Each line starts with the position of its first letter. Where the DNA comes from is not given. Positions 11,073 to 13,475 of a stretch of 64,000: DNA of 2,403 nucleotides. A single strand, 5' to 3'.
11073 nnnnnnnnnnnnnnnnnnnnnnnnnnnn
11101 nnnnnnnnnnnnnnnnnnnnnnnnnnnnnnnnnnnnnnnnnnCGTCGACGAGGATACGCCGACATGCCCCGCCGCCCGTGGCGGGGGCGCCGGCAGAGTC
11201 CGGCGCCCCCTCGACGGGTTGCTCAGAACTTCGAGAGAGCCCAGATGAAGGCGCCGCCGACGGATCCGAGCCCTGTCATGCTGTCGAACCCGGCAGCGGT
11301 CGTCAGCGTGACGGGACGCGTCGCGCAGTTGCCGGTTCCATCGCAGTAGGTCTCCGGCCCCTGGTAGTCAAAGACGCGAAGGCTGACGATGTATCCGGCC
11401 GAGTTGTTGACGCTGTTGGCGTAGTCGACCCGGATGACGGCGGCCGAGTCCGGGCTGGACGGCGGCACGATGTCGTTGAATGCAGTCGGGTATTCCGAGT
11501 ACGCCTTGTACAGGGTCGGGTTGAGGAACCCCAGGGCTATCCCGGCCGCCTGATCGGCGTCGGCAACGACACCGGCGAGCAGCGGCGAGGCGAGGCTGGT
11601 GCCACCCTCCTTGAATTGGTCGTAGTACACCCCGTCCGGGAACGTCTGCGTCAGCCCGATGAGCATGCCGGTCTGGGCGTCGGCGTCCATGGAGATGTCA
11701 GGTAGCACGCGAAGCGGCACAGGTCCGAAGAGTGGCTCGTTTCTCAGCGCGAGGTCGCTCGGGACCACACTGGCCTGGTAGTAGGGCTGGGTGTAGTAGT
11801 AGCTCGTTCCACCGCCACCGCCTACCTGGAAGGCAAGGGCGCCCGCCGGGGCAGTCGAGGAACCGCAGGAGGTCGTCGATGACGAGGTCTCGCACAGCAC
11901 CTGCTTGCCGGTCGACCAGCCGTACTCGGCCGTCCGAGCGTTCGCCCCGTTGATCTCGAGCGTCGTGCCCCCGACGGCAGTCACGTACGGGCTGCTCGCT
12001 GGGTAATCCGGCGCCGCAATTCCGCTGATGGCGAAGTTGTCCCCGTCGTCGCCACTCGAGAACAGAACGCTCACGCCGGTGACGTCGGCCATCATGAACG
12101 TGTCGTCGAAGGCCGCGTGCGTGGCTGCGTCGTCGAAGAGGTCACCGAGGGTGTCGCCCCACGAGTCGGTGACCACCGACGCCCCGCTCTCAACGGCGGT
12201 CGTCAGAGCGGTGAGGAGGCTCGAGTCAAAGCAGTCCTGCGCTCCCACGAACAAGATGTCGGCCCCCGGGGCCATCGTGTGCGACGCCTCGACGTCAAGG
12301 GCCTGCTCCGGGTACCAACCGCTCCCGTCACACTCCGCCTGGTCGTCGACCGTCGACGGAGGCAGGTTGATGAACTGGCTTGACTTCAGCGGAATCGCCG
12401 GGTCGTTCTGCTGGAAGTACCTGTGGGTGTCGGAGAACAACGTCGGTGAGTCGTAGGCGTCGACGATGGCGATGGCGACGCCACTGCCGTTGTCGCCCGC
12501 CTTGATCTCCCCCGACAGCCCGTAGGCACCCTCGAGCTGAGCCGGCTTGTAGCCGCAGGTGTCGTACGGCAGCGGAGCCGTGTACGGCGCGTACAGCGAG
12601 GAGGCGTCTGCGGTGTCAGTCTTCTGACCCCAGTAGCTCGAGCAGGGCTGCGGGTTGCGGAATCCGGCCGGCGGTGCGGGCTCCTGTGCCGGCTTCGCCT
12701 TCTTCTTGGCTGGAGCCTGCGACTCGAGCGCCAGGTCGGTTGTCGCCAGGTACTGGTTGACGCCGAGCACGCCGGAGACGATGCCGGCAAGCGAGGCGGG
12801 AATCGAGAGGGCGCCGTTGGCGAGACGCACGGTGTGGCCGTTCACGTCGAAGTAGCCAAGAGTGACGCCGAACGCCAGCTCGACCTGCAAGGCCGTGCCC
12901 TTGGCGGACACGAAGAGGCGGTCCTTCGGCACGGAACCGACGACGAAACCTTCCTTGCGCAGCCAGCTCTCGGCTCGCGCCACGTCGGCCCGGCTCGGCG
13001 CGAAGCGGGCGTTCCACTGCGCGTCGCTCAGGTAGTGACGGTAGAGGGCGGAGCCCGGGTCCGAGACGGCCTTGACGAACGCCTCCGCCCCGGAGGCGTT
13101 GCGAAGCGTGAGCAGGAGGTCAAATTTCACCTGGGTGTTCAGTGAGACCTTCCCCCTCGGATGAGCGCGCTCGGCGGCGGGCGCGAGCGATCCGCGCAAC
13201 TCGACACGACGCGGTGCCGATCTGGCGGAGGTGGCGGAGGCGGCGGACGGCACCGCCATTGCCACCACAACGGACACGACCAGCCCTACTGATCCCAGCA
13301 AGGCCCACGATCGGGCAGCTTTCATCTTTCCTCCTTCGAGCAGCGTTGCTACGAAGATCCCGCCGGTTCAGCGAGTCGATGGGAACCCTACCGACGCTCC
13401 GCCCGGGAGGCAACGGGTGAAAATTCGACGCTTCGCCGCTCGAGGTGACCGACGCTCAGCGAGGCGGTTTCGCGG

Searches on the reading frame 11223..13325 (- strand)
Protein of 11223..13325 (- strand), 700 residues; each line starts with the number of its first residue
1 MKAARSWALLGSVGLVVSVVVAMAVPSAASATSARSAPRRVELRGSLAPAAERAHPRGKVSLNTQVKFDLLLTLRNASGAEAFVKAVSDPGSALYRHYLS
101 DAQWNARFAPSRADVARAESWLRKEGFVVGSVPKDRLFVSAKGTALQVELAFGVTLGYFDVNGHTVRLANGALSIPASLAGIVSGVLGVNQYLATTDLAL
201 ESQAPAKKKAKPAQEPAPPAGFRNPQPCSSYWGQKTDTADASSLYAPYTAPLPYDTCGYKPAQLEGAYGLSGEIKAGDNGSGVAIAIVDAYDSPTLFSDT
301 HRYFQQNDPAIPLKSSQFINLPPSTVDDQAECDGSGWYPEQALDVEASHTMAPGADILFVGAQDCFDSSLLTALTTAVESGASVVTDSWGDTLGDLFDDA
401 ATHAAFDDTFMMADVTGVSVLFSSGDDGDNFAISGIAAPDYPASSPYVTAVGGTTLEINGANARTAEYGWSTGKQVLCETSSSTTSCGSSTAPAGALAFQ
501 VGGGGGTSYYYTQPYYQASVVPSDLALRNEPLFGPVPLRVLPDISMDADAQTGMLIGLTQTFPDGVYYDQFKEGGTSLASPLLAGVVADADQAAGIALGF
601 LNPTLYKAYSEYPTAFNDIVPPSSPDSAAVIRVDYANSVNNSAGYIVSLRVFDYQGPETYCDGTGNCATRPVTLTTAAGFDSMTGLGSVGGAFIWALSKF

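Call 26: search_protein_families(library=pfam, proteins=[window:11223-13325:-], max_evalue=0.001)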
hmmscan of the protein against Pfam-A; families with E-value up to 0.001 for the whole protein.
window:11223-13325:- (700 aa): 2 families
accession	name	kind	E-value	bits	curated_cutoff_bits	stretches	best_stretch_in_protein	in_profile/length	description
PF09286.16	Pro-kuma_activ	-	1.1e-29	104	23.5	1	57-191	6-142/143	Pro-kumamolisin, activation domain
PF00082.27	Peptidase_S8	-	4.2e-12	46.4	21.8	1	348-594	74-257/288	Subtilase family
